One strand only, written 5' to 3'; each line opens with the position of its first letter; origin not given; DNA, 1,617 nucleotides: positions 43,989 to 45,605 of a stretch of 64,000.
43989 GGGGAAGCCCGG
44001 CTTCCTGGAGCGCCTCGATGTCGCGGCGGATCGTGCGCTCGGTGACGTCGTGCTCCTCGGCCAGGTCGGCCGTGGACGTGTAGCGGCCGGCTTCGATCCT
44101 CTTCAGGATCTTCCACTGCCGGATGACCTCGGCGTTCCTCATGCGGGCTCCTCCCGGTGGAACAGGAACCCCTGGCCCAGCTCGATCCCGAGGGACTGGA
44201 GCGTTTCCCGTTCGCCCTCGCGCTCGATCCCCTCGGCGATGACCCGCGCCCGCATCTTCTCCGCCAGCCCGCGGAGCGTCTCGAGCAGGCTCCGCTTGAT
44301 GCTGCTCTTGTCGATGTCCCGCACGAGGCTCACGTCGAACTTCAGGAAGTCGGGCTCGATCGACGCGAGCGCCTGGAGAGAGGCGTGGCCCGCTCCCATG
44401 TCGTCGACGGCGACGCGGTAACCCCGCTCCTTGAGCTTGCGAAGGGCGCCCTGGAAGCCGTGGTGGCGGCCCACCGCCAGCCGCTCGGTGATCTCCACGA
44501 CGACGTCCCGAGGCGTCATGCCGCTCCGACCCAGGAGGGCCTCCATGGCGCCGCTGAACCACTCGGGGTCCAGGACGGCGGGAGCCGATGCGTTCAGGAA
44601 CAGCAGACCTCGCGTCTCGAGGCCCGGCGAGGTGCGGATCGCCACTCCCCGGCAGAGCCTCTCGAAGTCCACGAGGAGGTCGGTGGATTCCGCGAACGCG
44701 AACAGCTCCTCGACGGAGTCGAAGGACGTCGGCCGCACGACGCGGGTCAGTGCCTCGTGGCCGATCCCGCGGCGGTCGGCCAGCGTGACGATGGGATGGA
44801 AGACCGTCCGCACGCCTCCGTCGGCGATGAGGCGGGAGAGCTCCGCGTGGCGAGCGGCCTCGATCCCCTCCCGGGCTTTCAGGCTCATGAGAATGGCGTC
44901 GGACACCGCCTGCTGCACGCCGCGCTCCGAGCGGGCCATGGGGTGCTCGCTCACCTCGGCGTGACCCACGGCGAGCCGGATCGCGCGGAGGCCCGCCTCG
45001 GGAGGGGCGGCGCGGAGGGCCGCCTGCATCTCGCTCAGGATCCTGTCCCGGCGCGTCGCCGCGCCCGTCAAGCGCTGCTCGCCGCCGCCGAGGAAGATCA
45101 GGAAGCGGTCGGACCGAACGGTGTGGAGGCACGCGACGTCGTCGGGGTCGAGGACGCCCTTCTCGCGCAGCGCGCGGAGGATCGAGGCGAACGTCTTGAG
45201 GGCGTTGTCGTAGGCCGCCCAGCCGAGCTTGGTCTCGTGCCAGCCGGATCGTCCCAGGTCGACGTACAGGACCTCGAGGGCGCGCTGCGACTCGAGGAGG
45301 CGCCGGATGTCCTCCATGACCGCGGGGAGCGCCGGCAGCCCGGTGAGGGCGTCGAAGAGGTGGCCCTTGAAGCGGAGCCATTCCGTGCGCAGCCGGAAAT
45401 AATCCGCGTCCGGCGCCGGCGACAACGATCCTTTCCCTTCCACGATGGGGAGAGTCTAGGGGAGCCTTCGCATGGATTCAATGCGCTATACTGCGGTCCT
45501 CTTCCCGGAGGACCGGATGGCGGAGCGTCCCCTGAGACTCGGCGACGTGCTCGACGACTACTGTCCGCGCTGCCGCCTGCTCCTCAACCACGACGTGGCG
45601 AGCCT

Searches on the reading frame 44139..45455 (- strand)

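Call 86: search_protein_families(library=pfam, max_evalue=0.00001, proteins=[window:44139-45455:-])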
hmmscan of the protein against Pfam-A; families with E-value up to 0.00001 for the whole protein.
window:44139-45455:- (438 aa): 1 family
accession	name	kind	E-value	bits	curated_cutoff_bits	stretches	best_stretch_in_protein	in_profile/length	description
PF00563.25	EAL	-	2.1e-43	148.8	31.3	1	204-434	2-235/236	EAL domain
